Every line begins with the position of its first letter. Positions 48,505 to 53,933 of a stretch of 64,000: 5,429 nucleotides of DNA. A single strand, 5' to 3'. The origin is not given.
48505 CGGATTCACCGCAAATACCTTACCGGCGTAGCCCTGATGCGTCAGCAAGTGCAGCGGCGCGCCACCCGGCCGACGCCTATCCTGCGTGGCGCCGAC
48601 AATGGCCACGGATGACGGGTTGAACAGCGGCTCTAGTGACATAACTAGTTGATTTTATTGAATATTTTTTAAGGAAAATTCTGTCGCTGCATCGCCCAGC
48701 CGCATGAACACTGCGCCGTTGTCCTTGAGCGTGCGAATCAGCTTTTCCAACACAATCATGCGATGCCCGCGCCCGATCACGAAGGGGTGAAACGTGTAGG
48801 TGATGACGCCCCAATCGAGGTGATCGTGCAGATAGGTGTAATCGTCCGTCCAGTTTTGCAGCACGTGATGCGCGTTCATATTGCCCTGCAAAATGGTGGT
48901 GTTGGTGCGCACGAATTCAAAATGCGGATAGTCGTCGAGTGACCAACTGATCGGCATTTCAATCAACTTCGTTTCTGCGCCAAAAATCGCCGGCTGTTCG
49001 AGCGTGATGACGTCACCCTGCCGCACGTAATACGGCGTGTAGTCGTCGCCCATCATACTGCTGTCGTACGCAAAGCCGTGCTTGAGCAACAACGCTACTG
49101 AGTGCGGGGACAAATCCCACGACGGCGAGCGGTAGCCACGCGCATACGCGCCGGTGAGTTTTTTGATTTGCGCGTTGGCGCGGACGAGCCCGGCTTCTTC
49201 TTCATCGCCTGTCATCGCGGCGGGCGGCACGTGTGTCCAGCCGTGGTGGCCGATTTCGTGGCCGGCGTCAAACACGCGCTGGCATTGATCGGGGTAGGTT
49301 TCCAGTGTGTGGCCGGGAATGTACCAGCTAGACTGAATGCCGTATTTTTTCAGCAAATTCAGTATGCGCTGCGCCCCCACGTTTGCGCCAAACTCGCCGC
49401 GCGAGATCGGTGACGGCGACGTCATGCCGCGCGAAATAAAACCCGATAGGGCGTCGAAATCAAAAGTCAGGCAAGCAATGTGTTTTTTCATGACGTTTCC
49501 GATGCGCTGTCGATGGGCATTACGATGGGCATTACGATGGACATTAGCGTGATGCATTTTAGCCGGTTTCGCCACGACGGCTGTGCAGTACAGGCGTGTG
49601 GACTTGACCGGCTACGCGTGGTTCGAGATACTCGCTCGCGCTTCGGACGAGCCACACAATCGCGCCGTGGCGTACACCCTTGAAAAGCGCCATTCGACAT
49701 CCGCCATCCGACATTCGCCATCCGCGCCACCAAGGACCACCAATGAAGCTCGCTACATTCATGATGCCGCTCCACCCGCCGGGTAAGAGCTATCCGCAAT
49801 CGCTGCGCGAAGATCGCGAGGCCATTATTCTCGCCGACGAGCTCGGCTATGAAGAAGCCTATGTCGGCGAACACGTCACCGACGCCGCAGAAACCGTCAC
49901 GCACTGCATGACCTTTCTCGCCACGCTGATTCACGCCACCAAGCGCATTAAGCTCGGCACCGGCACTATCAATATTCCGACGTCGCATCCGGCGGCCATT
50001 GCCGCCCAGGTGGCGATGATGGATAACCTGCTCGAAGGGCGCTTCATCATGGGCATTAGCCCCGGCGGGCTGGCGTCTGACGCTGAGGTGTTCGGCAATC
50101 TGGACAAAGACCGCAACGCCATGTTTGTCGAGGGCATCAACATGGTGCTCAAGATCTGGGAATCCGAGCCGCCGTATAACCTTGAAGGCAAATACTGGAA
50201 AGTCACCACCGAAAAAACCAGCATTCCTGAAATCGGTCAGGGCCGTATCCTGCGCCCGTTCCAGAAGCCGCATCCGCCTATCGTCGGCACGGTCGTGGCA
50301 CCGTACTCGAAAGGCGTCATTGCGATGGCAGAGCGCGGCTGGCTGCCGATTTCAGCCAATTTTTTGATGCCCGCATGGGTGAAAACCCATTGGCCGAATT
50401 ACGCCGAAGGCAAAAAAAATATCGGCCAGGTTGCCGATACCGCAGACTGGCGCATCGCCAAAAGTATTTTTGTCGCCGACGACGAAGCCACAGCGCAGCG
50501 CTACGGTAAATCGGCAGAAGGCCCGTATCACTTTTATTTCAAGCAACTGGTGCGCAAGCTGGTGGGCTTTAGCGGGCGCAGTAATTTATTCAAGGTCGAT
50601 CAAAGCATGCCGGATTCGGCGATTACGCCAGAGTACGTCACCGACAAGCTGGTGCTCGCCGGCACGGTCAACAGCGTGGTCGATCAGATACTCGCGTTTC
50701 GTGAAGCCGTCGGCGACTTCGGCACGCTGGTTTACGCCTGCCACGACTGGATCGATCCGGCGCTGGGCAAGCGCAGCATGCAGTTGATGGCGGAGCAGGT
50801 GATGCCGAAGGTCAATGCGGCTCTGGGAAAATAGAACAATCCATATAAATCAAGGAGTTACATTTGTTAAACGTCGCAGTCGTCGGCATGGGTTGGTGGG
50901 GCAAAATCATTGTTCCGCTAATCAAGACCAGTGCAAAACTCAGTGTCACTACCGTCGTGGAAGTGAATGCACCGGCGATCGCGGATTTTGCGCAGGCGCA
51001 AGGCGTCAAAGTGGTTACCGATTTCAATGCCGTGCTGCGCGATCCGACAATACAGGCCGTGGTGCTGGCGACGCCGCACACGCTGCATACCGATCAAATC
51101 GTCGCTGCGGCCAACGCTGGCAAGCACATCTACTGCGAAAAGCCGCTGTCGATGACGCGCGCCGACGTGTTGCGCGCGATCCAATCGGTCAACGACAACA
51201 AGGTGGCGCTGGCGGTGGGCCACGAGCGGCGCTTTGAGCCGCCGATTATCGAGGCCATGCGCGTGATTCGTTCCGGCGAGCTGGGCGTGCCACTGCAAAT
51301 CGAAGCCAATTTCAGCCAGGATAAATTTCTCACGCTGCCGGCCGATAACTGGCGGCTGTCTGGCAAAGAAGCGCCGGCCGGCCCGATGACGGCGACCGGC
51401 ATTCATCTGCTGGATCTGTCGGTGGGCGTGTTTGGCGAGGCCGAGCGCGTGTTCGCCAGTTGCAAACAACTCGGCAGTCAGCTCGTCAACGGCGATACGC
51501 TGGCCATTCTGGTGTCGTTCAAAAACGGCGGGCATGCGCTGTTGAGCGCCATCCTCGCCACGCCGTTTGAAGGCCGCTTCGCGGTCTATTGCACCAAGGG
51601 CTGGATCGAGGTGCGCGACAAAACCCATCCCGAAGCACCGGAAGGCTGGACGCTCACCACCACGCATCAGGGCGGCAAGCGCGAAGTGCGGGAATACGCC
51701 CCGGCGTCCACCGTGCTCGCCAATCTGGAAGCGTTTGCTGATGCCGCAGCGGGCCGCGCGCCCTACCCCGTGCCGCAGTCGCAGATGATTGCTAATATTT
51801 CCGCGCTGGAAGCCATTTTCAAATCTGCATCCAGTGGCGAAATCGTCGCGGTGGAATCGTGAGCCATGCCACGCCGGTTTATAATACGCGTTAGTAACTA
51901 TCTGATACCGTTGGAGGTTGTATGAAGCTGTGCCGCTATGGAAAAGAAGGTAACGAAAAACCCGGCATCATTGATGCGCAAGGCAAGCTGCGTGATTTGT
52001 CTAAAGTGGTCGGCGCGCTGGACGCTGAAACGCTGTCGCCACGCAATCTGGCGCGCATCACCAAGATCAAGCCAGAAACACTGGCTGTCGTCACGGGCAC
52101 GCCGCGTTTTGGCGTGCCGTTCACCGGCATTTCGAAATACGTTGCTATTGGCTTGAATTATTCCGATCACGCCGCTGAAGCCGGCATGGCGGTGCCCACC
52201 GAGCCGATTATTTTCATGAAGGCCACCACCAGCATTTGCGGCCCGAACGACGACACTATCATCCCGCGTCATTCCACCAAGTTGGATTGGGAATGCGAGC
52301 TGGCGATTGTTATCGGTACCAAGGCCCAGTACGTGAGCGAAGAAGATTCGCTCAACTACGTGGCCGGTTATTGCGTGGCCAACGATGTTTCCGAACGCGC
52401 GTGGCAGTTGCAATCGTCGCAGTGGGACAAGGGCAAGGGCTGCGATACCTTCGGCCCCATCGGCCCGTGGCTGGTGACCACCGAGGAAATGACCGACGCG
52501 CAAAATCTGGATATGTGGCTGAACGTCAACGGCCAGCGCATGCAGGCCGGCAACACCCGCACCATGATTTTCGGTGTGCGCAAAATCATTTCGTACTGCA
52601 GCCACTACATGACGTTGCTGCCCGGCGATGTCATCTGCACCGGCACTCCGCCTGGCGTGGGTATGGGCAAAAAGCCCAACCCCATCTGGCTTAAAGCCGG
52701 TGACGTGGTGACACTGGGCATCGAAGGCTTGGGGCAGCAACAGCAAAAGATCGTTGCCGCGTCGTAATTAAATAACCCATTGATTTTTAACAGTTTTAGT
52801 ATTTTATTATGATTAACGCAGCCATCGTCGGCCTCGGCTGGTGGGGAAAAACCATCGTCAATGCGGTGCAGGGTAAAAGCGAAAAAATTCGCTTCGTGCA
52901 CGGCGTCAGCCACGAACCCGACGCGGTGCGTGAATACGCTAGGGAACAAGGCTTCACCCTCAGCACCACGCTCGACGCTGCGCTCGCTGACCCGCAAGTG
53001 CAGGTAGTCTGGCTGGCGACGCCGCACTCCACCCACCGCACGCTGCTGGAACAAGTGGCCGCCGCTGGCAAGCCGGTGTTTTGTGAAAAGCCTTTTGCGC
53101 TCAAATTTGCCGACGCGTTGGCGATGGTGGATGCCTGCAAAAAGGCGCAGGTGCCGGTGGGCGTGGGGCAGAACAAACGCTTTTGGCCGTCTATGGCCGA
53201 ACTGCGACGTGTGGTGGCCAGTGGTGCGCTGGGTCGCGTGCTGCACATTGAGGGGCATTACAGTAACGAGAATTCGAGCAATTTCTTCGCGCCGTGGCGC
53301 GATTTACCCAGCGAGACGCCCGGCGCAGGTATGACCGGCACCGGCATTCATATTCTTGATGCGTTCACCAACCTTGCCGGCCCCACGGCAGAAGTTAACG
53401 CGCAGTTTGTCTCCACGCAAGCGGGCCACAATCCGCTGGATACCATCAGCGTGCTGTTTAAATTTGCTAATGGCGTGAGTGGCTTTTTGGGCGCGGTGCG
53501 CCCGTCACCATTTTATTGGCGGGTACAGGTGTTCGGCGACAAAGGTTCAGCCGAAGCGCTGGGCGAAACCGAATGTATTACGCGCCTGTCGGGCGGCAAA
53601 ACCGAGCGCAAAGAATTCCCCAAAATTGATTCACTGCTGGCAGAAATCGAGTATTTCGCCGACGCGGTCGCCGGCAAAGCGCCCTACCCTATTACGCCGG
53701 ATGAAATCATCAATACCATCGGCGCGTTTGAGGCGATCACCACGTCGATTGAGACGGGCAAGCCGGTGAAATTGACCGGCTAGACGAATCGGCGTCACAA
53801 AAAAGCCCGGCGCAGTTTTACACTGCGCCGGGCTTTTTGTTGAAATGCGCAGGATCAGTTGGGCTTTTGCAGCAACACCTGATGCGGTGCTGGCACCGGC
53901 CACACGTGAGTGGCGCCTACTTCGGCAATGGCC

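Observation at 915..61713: Dispersed A+T-rich element with an IHF-consensus core marks gene junctions across the window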

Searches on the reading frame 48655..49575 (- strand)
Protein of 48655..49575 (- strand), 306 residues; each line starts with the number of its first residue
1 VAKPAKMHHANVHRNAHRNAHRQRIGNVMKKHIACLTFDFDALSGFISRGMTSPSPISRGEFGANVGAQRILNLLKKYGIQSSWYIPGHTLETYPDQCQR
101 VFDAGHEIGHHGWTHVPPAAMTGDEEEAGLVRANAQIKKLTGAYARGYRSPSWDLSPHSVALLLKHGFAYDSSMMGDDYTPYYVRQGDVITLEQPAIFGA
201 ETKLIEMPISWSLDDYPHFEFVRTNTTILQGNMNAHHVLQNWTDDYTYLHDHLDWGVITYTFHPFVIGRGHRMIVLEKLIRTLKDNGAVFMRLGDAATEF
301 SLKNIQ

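Call 16: search_protein_families(library=ncbifam, proteins=[window:48655-49575:-], max_evalue=0.00001)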
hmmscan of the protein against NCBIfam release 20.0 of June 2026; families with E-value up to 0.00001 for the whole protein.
window:48655-49575:- (306 aa): 7 families
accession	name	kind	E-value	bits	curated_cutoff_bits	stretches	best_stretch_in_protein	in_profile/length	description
TIGR03006.1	pepcterm_polyde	equivalog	1.8e-18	66.7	276.2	1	67-210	35-177/272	XrtA system polysaccharide deacetylase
TIGR02764.1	spore_ybaN_pdaB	equivalog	2e-13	50.5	237.4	1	68-168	21-121/191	polysaccharide deacetylase family sporulation protein PdaB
TIGR03212.1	uraD_N-term-dom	equivalog_domain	3.1e-11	42.9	424.6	1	61-290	72-280/297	allantoinase PuuE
NF045821.1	PgAcgDacpgdA1_Bac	equivalog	1.2e-10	40.8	400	1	69-152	104-187/282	peptidoglycan-N-acetylglucosamine deacetylase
TIGR02873.1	spore_ylxY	hypoth_equivalog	7.5e-09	35.2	391.5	1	69-153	101-185/268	probable sporulation protein, polysaccharide deacetylase family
TIGR02884.1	spore_pdaA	equivalog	1.3e-08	34.8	298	1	68-156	52-141/224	delta-lactam-biosynthetic de-N-acetylase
TIGR04243.1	nodulat_NodB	equivalog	5.7e-06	26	240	0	69-151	18-101/197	chitooligosaccharide deacetylase NodB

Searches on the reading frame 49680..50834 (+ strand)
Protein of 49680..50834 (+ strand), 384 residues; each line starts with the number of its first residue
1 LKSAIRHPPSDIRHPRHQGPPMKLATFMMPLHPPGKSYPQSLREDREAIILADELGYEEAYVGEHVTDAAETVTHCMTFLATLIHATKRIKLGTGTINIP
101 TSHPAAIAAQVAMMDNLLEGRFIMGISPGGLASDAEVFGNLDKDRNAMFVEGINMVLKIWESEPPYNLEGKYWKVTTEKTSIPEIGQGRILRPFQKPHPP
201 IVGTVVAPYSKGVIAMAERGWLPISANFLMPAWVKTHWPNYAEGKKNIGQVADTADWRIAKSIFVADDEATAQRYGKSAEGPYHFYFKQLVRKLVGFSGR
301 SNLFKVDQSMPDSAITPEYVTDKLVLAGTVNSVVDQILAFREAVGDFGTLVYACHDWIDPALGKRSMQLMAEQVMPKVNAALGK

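Call 16: search_protein_families(library=ncbifam, proteins=[window:49680-50834:+], max_evalue=0.00001)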
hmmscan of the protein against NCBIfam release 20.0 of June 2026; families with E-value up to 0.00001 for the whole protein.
window:49680-50834:+ (384 aa): 26 families (the best 25 are shown)
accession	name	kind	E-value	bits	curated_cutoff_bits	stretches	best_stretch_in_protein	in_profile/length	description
TIGR04027.1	LLM_KPN_01858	hypoth_equivalog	9.9e-20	70.7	412.9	1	44-163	21-141/326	putative FMN-dependent luciferase-like monooxygenase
TIGR03559.1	F420_Rv3520c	subfamily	2.2e-16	59.8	335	1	38-343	8-317/325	LLM class F420-dependent oxidoreductase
TIGR03571.1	lucif_BA3436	subfamily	4.3e-16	59.1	303.9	1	42-184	30-176/304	TIGR03571 family LLM class oxidoreductase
TIGR03619.1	F420_Rv2161c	subfamily_domain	4.5e-16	59.2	166.9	1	59-235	29-185/247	TIGR03619 family F420-dependent LLM class oxidoreductase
NF002619.0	PRK02271.1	equivalog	1.9e-14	53.7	276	1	48-163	19-128/329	5,10-methylenetetrahydromethanopterin reductase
TIGR03560.1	F420_Rv1855c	subfamily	2.7e-14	53.5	231.4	1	48-202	18-171/227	TIGR03560 family F420-dependent LLM class oxidoreductase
NF052254.1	luciferase_Alph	exception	8.6e-14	51.5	600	1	22-146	1-126/354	luciferase subunit alpha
TIGR04036.1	LLM_CE1758_fam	subfamily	2.5e-13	49.6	479.1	1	51-185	36-168/355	CE1758 family FMN-dependent luciferase-like monooxygenase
TIGR03558.1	oxido_grp_1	subfamily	3.5e-13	49.5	166.95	1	35-345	12-299/325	MsnO8 family LLM class oxidoreductase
TIGR04020.1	seco_metab_LLM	subfamily_domain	5.1e-12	45.6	244.45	1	47-164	23-141/341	MupA/Atu3671 family FMN-dependent luciferase-like monooxygenase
TIGR03555.1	F420_mer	equivalog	2.5e-11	43.5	348.7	1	49-185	18-147/325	5,10-methylenetetrahydromethanopterin reductase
TIGR03621.1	F420_MSMEG_2516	subfamily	3.4e-11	42.8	213.15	1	48-202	19-154/295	TIGR03621 family F420-dependent LLM class oxidoreductase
NF052255.1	luciferase_Beta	exception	5.4e-11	42.1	500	1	22-151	1-132/325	luciferase subunit beta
TIGR03858.1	LLM_2I7G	subfamily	6.6e-10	38.5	462.25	1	37-187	20-168/337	Atu2307/SP_0267 family LLM class monooxygenase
TIGR03620.1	F420_MSMEG_4141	subfamily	1.3e-09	37.8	219.8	1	40-128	15-96/280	TIGR03620 family F420-dependent LLM class oxidoreductase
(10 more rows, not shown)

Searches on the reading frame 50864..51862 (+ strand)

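Call 16: search_protein_families(library=ncbifam, proteins=[window:50864-51862:+], max_evalue=0.00001)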
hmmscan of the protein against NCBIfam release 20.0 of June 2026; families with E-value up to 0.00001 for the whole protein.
window:50864-51862:+ (332 aa): 9 families
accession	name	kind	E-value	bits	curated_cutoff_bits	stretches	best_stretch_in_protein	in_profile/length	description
TIGR04380.1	myo_inos_iolG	equivalog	3.1e-38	131.5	355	1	1-328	1-329/330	inositol 2-dehydrogenase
NF041392.1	XylDh_Gfo6_Halo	equivalog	4.8e-28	97.9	350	1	2-330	17-350/350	D-xylose 1-dehydrogenase Gfo6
NF052479.1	LevoglcsnDh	equivalog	3e-23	82.2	650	1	23-201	33-213/386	levoglucosan dehydrogenase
NF008607.0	PRK11579.1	subfamily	6.1e-23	81.4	330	1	2-246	5-245/346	oxidoreductase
NF040723.1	UDP-GlcNAcDh_Arch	equivalog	3.6e-19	69.4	450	1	2-147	1-145/302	UDP-N-acetylglucosamine 3-dehydrogenase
NF052679.1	InsChiInosDhIolG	equivalog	2.8e-14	52.9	540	1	2-150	3-155/343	bifunctional inositol 2-dehydrogenase/D-chiro-inositol 1-dehydrogenase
NF007574.0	PRK10206.1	equivalog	5.6e-14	52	352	1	23-220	26-217/345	oxidoreductase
NF058563.1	BT_2159_fam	equivalog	2.6e-11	43.2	650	1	3-118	2-118/350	disaccharide 3-dehydrogenase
NF058561.1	BT_2158_fam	equivalog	1.4e-08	33.8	750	1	2-148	36-182/487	glycoside 3-dehydrogenase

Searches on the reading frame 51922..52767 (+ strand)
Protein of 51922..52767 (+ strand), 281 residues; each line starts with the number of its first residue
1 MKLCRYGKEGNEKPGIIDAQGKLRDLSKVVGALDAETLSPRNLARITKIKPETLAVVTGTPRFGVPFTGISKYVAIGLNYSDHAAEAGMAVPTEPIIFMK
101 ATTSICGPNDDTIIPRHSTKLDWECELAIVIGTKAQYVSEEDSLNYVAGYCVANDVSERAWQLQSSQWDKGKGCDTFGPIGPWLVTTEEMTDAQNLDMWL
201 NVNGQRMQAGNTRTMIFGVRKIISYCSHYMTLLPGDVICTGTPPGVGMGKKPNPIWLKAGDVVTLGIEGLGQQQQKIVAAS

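Call 12: search_protein_families(library=pfam, proteins=[window:51922-52767:+])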
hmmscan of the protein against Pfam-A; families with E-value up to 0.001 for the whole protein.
window:51922-52767:+ (281 aa): 1 family
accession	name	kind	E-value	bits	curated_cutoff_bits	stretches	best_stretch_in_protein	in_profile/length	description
PF01557.24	FAA_hydrolase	-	6.4e-71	238.8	23.9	1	73-277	2-213/214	Fumarylacetoacetate (FAA) hydrolase C-terminal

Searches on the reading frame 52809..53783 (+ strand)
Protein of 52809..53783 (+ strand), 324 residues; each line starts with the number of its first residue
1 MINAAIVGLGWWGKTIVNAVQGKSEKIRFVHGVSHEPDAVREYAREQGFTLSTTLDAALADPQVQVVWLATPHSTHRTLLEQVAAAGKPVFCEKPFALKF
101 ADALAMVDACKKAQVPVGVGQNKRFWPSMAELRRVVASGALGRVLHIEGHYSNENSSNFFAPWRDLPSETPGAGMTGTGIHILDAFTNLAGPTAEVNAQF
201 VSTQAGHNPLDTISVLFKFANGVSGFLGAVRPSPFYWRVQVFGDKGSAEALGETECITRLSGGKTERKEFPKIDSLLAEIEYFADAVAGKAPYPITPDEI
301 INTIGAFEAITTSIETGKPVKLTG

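Call 12: search_protein_families(library=pfam, proteins=[window:52809-53783:+])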
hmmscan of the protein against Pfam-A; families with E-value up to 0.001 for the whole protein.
window:52809-53783:+ (324 aa): 3 families
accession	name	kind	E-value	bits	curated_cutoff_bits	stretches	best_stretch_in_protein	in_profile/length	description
PF01408.29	GFO_IDH_MocA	-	2.2e-21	77.2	24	1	2-120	1-119/120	Oxidoreductase family, NAD-binding Rossmann fold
PF22725.1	GFO_IDH_MocA_C3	-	6.9e-19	68.5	27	1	130-249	2-124/124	GFO/IDH/MocA C-terminal domain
PF02894.22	GFO_IDH_MocA_C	-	3.6e-13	50.3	22.9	1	135-322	3-218/218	Oxidoreductase family, C-terminal alpha/beta domain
